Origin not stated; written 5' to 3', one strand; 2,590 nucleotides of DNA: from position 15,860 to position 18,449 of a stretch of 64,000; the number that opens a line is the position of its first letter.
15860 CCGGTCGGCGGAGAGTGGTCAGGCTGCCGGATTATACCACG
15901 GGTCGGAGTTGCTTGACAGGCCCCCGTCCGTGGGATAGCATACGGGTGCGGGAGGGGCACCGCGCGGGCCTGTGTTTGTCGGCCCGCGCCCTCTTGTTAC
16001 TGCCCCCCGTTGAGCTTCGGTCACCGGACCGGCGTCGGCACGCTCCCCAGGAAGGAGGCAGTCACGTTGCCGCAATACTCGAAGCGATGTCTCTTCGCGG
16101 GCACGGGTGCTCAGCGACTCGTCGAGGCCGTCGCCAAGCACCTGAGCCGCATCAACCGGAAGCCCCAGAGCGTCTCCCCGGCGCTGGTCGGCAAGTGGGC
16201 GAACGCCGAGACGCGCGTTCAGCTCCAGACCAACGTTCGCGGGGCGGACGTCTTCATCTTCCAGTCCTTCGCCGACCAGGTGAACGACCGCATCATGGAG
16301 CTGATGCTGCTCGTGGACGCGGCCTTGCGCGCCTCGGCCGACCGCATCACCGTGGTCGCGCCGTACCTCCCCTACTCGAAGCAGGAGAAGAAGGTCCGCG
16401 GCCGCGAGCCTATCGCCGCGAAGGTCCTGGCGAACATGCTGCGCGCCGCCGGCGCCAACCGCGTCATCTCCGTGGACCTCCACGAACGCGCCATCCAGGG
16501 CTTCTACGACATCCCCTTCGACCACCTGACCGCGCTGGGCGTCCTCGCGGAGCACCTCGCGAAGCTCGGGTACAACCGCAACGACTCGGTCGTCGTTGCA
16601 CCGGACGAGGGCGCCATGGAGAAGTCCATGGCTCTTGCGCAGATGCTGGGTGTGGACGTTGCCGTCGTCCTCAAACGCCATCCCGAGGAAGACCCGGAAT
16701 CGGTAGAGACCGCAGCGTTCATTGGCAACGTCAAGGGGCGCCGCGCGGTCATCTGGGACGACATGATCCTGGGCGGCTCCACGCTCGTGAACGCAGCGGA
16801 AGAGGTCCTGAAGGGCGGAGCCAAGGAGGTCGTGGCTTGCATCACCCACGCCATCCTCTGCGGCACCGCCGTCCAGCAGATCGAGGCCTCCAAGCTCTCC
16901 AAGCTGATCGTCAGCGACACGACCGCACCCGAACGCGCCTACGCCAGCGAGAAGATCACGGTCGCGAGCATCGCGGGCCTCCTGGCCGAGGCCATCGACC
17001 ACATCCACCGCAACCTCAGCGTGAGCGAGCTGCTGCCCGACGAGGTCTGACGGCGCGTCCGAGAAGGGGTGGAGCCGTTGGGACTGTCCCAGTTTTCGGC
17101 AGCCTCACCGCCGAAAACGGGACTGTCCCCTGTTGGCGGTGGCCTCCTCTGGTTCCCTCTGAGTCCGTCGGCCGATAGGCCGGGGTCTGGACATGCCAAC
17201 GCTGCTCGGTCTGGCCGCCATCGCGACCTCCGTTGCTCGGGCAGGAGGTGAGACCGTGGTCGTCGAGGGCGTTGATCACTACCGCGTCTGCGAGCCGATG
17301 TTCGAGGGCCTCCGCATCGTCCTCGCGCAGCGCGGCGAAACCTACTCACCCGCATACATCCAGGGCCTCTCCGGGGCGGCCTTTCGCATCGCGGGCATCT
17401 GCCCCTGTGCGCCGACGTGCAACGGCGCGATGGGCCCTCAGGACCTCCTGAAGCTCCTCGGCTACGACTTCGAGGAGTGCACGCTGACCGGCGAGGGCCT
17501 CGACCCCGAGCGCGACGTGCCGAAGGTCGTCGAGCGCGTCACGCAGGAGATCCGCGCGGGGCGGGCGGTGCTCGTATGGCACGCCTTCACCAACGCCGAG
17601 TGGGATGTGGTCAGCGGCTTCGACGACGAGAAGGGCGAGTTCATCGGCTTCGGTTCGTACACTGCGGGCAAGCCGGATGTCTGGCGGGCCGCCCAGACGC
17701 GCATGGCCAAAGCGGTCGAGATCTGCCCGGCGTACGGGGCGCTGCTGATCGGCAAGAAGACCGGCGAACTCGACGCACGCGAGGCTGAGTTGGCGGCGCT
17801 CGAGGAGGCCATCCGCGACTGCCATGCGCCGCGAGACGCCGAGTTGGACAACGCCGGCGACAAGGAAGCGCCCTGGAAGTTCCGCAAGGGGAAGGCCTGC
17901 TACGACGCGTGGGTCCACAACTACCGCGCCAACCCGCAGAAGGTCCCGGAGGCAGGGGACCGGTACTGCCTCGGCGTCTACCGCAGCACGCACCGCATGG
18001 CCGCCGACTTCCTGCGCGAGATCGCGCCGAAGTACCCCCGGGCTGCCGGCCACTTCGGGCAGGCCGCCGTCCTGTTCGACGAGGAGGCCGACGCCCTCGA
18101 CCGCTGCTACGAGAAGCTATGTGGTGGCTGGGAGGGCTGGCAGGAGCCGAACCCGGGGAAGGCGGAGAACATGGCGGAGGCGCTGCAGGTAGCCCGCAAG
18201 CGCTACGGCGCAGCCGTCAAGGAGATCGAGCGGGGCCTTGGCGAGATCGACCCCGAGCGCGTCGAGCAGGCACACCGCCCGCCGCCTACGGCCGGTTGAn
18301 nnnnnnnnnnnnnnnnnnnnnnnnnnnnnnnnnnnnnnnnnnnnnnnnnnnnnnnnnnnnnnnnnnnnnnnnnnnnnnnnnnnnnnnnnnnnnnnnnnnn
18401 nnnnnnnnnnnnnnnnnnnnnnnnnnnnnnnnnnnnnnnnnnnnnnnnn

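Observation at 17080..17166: Family D: two copies with conserved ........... flanks and tail but different internal hairpins (cassette-like)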

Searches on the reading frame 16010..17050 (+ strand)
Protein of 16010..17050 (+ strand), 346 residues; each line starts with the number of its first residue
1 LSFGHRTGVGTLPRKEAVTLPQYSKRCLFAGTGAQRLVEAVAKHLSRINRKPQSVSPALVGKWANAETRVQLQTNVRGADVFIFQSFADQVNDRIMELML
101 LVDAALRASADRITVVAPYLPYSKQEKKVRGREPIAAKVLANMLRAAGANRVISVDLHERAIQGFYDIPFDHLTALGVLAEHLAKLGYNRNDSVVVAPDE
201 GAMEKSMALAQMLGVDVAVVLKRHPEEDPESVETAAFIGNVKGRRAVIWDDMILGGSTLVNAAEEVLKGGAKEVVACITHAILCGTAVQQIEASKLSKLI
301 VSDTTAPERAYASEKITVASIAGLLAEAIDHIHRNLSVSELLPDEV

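Call 32: search_protein_families(library=pfam, proteins=[window:16010-17050:+], max_evalue=0.001)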
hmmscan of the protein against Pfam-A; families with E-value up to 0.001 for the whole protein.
window:16010-17050:+ (346 aa): 3 families
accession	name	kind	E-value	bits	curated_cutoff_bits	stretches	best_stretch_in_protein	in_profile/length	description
PF13793.12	Pribosyltran_N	-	7.7e-37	126.2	25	1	28-148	3-117/117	N-terminal domain of ribose phosphate pyrophosphokinase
PF14572.12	Pribosyl_synth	-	6.5e-19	69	27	1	236-341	76-182/184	Phosphoribosyl synthetase-associated domain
PF00156.33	Pribosyltran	-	2.1e-11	43.8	26.3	1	181-300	21-144/158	Phosphoribosyl transferase domain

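Call 37: find_homologous_proteins(query=window:16010-17050:+, max_evalue=1e-60)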
Query window:16010-17050:+ (346 aa): 1019 proteins with E <= 1e-60 among 8000 candidates; the best 120 are listed.
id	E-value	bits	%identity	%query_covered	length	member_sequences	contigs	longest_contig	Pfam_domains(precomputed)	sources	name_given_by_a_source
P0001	1.4e-188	644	91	95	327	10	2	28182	PF00156.34,PF14572.13,PF13793.13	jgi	jgi:ribose-phosphate pyrophosphokinase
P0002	1.6e-181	621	87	96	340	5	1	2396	PF00156.34,PF14572.13,PF13793.13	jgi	-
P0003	1.7e-179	614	87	95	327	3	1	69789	PF00156.34,PF14572.13,PF13793.13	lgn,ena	-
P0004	1.6e-175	601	86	95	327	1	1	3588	PF00156.34,PF14572.13,PF13793.13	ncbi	-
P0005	1.7e-170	585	83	95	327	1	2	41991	PF00156.34,PF14572.13,PF13793.13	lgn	-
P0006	1.0e-164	566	80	95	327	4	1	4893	PF00156.34,PF14572.13,PF13793.13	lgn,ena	-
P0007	6.3e-161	553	85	90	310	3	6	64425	PF00156.34,PF14572.13,PF13793.13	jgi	jgi:ribose-phosphate pyrophosphokinase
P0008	3.9e-155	534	78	94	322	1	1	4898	PF00156.34,PF14572.13,PF13793.13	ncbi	ncbi:MAG: ribose-phosphate diphosphokinase [Candidatus Zipacnadales bacterium]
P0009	1.9e-143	496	70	95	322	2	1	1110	PF00156.34,PF14572.13,PF13793.13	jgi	jgi:ribose-phosphate pyrophosphokinase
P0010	6.2e-143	494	71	93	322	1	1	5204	PF00156.34,PF14572.13,PF13793.13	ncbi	-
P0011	3.9e-140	485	70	93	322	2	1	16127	PF00156.34,PF14572.13,PF13793.13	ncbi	-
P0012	1.4e-138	480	69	95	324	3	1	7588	PF00156.34,PF14572.13,PF13793.13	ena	-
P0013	3.6e-137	475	69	93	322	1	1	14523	PF00156.34,PF14572.13,PF13793.13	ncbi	-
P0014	7.8e-137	474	69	92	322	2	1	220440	PF00156.34,PF14572.13,PF13793.13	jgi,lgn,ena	-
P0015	1.2e-135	470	68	93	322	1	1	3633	PF00156.34,PF14572.13,PF13793.13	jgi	jgi:ribose-phosphate pyrophosphokinase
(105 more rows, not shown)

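Call 38: find_encoding_contigs(protein=P0001, flank=4000, max_places=2)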
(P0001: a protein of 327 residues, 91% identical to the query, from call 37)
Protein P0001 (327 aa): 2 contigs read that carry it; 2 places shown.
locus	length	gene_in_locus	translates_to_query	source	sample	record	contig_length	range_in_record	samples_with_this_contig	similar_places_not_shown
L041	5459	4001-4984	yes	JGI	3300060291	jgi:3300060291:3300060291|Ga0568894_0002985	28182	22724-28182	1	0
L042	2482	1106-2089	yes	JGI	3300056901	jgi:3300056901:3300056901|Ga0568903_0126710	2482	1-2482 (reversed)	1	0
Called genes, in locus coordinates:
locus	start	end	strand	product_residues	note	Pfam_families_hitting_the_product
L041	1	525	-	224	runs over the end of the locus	-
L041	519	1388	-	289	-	PF12679:ABC2_membrane_2, PF12730:ABC2_membrane_4 (weak), PF10920:DUF2705, PF12698:ABC2_membrane_3 (weak)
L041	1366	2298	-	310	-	PF00005:ABC_tran, PF13304:AAA_21 (weak)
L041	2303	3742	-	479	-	PF02113:Peptidase_S13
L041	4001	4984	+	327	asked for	PF13793:Pribosyltran_N, PF00156:Pribosyltran, PF14572:Pribosyl_synth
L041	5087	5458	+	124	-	?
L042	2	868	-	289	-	?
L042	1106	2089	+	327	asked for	PF13793:Pribosyltran_N, PF00156:Pribosyltran, PF14572:Pribosyl_synth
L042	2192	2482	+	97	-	?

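Call 39: find_encoding_contigs(protein=P0003, flank=4000, max_places=2)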
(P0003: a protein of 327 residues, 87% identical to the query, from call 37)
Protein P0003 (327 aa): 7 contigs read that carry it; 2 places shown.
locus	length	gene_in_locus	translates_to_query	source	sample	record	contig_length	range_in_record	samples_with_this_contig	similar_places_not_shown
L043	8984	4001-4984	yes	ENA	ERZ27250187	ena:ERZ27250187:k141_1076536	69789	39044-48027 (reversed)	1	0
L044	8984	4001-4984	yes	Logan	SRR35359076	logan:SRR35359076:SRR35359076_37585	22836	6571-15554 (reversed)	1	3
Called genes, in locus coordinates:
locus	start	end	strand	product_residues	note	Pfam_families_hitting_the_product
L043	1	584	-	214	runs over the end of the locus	PF17131:TP_0789-like (weak)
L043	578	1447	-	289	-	PF12679:ABC2_membrane_2, PF12730:ABC2_membrane_4, PF10920:DUF2705, PF12698:ABC2_membrane_3 (weak)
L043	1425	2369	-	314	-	PF00005:ABC_tran, PF13304:AAA_21 (weak)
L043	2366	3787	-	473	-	PF02113:Peptidase_S13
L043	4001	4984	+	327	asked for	PF13793:Pribosyltran_N, PF00156:Pribosyltran, PF14572:Pribosyl_synth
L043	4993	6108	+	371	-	-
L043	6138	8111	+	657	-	PF13229:Beta_helix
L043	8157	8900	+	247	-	PF13578:Methyltransf_24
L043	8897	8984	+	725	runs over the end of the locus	PF02901:PFL-like, PF01228:Gly_radical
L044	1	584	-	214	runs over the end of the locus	PF17131:TP_0789-like (weak)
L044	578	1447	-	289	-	PF12679:ABC2_membrane_2, PF12730:ABC2_membrane_4, PF10920:DUF2705, PF12698:ABC2_membrane_3 (weak)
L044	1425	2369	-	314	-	PF00005:ABC_tran, PF13304:AAA_21 (weak)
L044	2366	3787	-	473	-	PF02113:Peptidase_S13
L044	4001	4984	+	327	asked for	PF13793:Pribosyltran_N, PF00156:Pribosyltran, PF14572:Pribosyl_synth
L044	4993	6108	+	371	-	-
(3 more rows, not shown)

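Call 40: find_encoding_contigs(protein=P0005, flank=4000, max_places=2)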
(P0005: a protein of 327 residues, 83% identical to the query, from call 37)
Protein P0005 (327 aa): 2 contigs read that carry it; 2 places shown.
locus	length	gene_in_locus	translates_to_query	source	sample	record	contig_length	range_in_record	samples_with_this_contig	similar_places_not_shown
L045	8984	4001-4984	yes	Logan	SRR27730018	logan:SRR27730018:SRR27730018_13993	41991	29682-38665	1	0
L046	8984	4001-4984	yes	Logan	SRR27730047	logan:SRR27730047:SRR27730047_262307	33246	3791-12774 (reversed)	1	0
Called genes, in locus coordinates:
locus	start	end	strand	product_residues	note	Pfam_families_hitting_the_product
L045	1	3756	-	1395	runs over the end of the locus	PF00754:F5_F8_type_C, PF22633:F5_F8_type_C_2 (weak), PF18582:HZS_alpha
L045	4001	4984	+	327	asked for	PF13793:Pribosyltran_N, PF00156:Pribosyltran, PF14572:Pribosyl_synth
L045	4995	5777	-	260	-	-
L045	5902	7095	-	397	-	PF12708:Pect-lyase_RHGA_epim, PF13229:Beta_helix (weak)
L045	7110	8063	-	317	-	PF01208:URO-D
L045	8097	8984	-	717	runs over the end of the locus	PF02706:Wzz, PF13807:GNVR (weak), PF10609:ParA (weak), PF13614:AAA_31 (weak)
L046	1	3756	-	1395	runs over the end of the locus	PF00754:F5_F8_type_C, PF22633:F5_F8_type_C_2 (weak), PF18582:HZS_alpha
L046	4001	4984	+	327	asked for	PF13793:Pribosyltran_N, PF00156:Pribosyltran, PF14572:Pribosyl_synth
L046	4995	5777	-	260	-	-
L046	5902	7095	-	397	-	PF12708:Pect-lyase_RHGA_epim, PF13229:Beta_helix (weak)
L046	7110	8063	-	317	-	PF01208:URO-D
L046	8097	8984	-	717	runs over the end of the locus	PF02706:Wzz, PF13807:GNVR (weak), PF10609:ParA (weak), PF13614:AAA_31 (weak)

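Call 41: find_encoding_contigs(protein=P0007, flank=4000, max_places=2)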
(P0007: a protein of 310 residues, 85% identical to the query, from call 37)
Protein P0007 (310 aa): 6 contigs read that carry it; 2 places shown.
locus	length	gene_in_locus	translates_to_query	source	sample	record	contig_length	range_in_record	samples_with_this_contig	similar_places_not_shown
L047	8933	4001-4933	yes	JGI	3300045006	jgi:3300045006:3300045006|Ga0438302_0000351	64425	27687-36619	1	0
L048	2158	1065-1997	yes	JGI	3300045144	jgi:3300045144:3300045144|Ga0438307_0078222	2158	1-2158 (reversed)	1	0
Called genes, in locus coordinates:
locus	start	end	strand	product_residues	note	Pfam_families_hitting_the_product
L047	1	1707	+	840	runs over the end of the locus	PF00892:EamA, PF00672:HAMP, PF00211:Guanylate_cyc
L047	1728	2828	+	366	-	PF01547:SBP_bac_1, PF13531:SBP_bac_11, PF13416:SBP_bac_8, PF13343:SBP_bac_6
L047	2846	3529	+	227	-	-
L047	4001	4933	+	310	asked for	PF13793:Pribosyltran_N, PF00156:Pribosyltran, PF14572:Pribosyl_synth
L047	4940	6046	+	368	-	-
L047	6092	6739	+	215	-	PF01081:Aldolase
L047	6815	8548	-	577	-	PF00920:ILVD_EDD_N, PF24877:ILV_EDD_C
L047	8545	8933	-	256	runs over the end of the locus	PF04909:Amidohydro_2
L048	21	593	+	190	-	-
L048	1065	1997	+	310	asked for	PF13793:Pribosyltran_N, PF00156:Pribosyltran, PF14572:Pribosyl_synth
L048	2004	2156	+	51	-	?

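Call 92: find_encoding_contigs(protein=P0002, flank=2500, max_places=1)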
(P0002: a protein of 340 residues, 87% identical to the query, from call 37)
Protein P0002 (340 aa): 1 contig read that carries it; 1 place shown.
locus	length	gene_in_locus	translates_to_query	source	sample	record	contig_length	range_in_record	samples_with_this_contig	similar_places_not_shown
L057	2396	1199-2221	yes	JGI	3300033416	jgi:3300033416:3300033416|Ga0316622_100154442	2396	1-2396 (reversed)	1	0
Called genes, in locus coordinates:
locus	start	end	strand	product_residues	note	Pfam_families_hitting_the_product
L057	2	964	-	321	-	?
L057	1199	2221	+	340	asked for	PF13793:Pribosyltran_N, PF00156:Pribosyltran, PF14572:Pribosyl_synth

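Call 93: find_encoding_contigs(protein=P0004, flank=2500, max_places=1)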
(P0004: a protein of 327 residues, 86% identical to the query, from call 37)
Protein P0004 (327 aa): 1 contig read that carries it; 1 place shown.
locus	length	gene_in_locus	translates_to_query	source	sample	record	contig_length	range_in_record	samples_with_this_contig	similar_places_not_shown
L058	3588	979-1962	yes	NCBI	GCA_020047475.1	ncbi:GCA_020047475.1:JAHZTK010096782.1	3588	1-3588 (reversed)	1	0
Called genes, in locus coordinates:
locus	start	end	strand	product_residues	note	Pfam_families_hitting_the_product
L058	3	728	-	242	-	?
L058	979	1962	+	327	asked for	PF13793:Pribosyltran_N, PF00156:Pribosyltran, PF14572:Pribosyl_synth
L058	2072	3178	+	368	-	-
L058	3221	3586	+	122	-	?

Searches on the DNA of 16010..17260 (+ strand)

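Call 17: search_rna_families(source=window, start=16980, end=17260, threshold=evalue, max_evalue=10)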
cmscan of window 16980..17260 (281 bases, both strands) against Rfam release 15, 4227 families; matches with E-value up to 10: 3.
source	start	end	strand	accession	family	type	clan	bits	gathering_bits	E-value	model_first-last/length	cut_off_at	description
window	17079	17130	-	RF03231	mir-4523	Gene; miRNA;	-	18.7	96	2.1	1-69/69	no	mir-4523 microRNA precursor family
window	17107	17140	+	RF00453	Cardiovirus_CRE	Cis-reg;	-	14.3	37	8.2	1-33/33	no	Cardiovirus cis-acting replication element (CRE)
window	17107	17141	+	RF03364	mir-427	Gene; miRNA;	-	13.3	70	9.1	1-69/69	no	mir-427 microRNA precursor family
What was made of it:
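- On Any Rfam 15 RNA family: At E<10, only three chance miRNA or CRE hits of 13-19 bits appeared around copy A (call 17).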

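Call 46: search_with_rna_model(model_id=R1, sources=[L001, L002, L003, L004, L005, L006, L007, L008, L009, L010, L011, L012, L013, L015, L016, L017, L018, L019, L020, L021, L022, L024, L026, L027, L028, L029, L030, L031, L033, L036, L037, L038, L039, L041, L042, L043, L045, L047, L048], max_evalue=1)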
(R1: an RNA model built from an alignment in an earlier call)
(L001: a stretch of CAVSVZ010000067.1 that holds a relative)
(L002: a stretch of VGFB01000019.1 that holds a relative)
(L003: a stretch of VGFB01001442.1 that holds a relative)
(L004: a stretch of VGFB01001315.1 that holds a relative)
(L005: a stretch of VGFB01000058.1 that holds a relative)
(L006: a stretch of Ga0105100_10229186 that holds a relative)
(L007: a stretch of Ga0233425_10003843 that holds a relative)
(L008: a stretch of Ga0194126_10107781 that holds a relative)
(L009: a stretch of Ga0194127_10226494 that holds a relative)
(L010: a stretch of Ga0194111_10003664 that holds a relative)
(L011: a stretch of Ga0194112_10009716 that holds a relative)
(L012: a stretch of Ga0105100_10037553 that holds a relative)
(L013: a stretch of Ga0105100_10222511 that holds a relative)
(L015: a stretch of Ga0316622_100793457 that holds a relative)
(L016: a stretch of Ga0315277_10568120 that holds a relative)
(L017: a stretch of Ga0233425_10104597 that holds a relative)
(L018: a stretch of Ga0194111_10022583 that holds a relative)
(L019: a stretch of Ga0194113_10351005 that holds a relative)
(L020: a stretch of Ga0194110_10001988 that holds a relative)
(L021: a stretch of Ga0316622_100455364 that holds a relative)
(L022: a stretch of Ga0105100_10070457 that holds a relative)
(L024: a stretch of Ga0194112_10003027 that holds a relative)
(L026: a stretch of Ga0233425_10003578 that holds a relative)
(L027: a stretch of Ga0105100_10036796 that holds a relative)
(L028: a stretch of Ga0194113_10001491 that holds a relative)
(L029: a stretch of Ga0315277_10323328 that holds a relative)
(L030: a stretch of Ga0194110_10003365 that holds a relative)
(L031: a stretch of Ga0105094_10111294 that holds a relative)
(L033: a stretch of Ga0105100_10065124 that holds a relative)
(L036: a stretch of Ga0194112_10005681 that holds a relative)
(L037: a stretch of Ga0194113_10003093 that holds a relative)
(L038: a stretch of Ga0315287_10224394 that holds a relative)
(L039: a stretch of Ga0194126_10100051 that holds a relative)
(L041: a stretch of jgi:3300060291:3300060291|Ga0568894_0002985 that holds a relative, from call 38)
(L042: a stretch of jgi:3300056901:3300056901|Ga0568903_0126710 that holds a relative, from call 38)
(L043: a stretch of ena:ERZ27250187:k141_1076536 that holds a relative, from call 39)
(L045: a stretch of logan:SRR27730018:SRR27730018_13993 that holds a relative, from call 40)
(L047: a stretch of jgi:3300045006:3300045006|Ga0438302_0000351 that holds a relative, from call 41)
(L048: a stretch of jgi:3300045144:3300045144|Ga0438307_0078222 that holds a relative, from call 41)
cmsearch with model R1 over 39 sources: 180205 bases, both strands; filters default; matches with E-value up to 1: 68.
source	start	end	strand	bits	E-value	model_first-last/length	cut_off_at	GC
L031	222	342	-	136.8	2e-34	1-121/121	no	0.64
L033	221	341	+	129.7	1.7e-32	1-121/121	no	0.64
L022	631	752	+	128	5e-32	1-121/121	no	0.62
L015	635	755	-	126.7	1.1e-31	1-121/121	no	0.6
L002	4299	4419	+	125.3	2.7e-31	1-121/121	no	0.59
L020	3534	3654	-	124.5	4.5e-31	1-121/121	no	0.67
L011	5230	5350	-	124.2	5.3e-31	1-121/121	no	0.62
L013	873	994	+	123.8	7.2e-31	1-121/121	no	0.61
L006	32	153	-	120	7.8e-30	1-121/121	no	0.59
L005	2742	2858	+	115.8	1.1e-28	1-117/121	3'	0.6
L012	351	471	+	114.2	2.9e-28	1-121/121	no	0.63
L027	920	1039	+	107.3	2.3e-26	1-121/121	no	0.62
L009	307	426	+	107.2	2.4e-26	1-121/121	no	0.65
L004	689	802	-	95.6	3.6e-23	1-121/121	no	0.71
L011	3710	3830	-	94.1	9.4e-23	1-121/121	no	0.6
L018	3857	3978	+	86.7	9.7e-21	1-121/121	no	0.61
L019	313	433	-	86.5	1.1e-20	1-121/121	no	0.68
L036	1405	1516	+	80.2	6e-19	1-121/121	no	0.67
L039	1044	1161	-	79.7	8.1e-19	1-121/121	no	0.63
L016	947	1112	-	79.7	8.5e-19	1-121/121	no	0.56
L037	2230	2349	-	73.3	4.8e-17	1-121/121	no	0.66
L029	86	213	-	65.1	8e-15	1-121/121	no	0.66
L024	3021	3129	+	63.8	1.9e-14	1-121/121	no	0.6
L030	9640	9732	-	57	1.4e-12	1-121/121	no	0.71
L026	4609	4718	-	56.3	2.1e-12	1-121/121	no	0.7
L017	1162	1234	-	56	2.5e-12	21-98/121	no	0.74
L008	1836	1918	-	56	2.6e-12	1-121/121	no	0.63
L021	1169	1266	+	55.9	2.6e-12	21-98/121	no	0.69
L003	1469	1534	-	52.1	3e-11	56-121/121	5'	0.61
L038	1374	1463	-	52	3.2e-11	17-102/121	no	0.72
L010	793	858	-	47.5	5.5e-10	35-97/121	no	0.64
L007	342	506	-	46.7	8.9e-10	1-121/121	no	0.66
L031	225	345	+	46.3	1.2e-09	1-121/121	no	0.63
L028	5970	6073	+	43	9.4e-09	1-121/121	no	0.71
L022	628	749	-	38.3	1.8e-07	1-121/121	no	0.63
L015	638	758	+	37.8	2.4e-07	1-121/121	no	0.6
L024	3018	3126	-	37.4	3.2e-07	1-121/121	no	0.6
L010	3101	3164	-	33.3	4.2e-06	35-93/121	no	0.62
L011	3713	3833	+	31.9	9.8e-06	1-121/121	no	0.6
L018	3892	3941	-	31.1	1.7e-05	35-84/121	no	0.58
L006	35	156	+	31.1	1.7e-05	1-121/121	no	0.6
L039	1081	1127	+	30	3.4e-05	35-84/121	no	0.64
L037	2267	2315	+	30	3.4e-05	35-84/121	no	0.67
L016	950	1115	+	29.6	4.2e-05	1-121/121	no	0.57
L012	348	468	-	29.5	4.4e-05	1-121/121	no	0.64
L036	1402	1513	-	28.3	9.4e-05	1-121/121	no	0.67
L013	870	991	-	27.7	0.00014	1-121/121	no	0.61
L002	4296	4416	-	26.9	0.00023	1-121/121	no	0.58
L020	3571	3620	+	26.5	0.0003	35-84/121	no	0.64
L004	692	805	+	26.4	0.00032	1-121/121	no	0.69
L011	5267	5316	+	26.1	0.0004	35-84/121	no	0.64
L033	255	304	-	26.1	0.0004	35-84/121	no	0.64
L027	953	1002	-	25.2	0.00069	35-84/121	no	0.64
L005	1460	1576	+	23.1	0.0026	1-121/121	no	0.74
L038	1392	1446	+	23.1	0.0027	35-85/121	no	0.71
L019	316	436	+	22.8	0.0032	1-121/121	no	0.68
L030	9666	9707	+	21.6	0.0067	35-84/121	no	0.76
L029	123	179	+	20.8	0.011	35-84/121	no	0.7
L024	9170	9232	-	20.4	0.014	1-121/121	no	0.75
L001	1971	2065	+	20.3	0.015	1-121/121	no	0.65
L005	2776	2825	-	19.8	0.021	35-84/121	no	0.64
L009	304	423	-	19.1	0.031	1-121/121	no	0.65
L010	806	859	+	18.2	0.055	35-85/121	no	0.63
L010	3110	3164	+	16.5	0.17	35-84/121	no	0.64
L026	4643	4688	+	15.6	0.29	35-85/121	no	0.7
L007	400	456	+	15.3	0.35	1-121/121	no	0.61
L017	1176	1221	+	15.3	0.36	35-85/121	no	0.72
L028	5988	6046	-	15.3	0.36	35-85/121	no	0.71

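Call 81: search_dna_similar(query=window:17040-17175:+, collection=plasmids, mode=distant, max_evalue=0.01, max_rows=10)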
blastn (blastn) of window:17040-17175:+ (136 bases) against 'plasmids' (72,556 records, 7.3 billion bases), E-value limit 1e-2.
No match.
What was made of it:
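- Tried and rejected: Plasmids. blastn of copy A against PLSDB gave no match (call 81).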

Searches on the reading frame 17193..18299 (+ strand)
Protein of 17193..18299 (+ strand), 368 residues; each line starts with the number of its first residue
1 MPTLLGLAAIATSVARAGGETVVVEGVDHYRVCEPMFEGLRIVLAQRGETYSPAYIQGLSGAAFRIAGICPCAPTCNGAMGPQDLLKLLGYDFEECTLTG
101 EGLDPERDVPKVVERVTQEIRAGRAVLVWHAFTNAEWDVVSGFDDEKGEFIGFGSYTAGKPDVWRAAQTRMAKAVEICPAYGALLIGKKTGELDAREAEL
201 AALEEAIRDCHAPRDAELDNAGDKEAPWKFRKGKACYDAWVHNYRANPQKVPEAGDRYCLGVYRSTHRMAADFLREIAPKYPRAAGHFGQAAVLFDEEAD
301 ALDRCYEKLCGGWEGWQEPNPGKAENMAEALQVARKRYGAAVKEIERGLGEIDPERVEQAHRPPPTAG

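Call 16: find_encoding_contigs(protein=window:17193-18299:+, flank=3000, max_places=4)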
Protein window:17193-18299:+ (368 aa): no gene with exactly this product is on record in the collection.

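Call 32: search_protein_families(library=pfam, proteins=[window:17193-18299:+], max_evalue=0.001)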
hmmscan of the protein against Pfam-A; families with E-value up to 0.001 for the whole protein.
window:17193-18299:+ (368 aa): 0 families
